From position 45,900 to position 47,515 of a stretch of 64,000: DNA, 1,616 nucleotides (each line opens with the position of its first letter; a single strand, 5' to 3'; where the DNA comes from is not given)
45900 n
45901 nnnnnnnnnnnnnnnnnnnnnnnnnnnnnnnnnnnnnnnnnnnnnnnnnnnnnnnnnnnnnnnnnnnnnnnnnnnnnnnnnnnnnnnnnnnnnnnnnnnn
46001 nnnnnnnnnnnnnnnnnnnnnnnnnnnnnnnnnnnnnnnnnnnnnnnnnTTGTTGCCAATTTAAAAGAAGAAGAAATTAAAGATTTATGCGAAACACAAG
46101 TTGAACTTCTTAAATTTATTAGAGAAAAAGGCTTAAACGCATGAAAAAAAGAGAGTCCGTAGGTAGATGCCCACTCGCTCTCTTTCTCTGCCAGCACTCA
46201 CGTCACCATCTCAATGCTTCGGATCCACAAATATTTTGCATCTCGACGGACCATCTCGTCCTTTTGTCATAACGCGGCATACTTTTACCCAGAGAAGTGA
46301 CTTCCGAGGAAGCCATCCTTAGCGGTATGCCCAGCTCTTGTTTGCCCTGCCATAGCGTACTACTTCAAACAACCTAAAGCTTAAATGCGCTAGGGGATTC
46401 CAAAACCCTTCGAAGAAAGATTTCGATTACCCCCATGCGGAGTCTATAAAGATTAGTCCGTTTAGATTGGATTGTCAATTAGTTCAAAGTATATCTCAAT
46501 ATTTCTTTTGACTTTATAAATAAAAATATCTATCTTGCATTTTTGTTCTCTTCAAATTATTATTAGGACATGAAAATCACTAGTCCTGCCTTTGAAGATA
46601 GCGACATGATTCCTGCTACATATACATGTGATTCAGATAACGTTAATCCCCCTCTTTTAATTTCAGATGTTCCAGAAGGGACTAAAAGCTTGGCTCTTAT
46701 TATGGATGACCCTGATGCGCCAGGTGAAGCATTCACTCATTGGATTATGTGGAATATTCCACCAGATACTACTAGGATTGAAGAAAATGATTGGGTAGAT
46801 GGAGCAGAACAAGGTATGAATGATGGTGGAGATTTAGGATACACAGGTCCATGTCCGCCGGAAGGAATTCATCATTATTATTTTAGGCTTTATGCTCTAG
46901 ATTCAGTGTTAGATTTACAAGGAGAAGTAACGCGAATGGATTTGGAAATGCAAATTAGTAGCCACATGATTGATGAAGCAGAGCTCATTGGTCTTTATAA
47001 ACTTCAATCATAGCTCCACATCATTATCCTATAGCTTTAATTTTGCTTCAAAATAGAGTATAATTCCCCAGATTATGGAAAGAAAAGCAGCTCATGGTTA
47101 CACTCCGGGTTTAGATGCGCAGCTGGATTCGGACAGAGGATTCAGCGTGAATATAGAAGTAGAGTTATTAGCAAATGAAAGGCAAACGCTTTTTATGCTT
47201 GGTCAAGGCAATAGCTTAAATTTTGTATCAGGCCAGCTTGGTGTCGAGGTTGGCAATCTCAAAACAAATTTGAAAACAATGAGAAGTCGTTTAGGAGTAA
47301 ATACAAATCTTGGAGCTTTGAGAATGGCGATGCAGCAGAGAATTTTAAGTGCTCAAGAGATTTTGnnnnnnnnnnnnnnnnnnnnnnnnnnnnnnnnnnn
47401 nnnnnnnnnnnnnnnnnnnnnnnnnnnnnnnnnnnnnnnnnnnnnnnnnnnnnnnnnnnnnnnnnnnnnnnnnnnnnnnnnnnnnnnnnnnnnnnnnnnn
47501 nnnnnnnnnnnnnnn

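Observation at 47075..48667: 530-aa protein made of six tandem LuxR/GerE HTH modules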

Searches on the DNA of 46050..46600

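Call 68: search_rna_families(source=window, start=46050, end=46600, threshold=evalue, max_evalue=1, show_alignments=1)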
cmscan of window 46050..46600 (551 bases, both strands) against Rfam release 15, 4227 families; matches with E-value up to 1: 0.
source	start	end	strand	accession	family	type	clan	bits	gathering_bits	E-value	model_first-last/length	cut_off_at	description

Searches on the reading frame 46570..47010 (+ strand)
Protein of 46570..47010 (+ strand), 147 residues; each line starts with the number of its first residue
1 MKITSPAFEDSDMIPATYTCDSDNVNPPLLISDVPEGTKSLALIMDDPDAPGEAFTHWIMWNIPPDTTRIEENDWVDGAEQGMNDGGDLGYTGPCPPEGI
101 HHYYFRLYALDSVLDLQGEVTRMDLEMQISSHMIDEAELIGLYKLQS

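Call 14: search_protein_families(library=pfam, proteins=[window:46570-47010:+], max_evalue=0.01)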
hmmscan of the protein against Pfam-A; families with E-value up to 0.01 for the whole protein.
window:46570-47010:+ (147 aa): 1 family
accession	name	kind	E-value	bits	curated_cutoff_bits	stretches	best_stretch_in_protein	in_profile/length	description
PF01161.25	PBP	-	3.8e-39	134.5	24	1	14-143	2-135/135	Phosphatidylethanolamine-binding protein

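Call 91: search_protein_families(library=padloc, proteins=[window:46570-47010:+], max_evalue=0.001)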
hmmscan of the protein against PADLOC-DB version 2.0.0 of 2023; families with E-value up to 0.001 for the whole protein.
window:46570-47010:+ (147 aa): 0 families

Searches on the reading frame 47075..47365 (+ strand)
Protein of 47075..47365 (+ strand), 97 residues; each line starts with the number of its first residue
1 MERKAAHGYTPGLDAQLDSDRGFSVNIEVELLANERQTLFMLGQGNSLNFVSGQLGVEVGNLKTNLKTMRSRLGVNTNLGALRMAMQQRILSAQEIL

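Call 6: search_protein_families(library=pfam, proteins=[window:47075-47365:+], max_evalue=10)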
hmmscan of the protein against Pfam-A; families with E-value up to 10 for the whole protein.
seq(97 aa): 1 family
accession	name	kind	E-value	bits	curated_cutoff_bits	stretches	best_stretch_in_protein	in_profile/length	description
PF00196.25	GerE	-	0.081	13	23.5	1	34-85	6-57/57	Bacterial regulatory proteins, luxR family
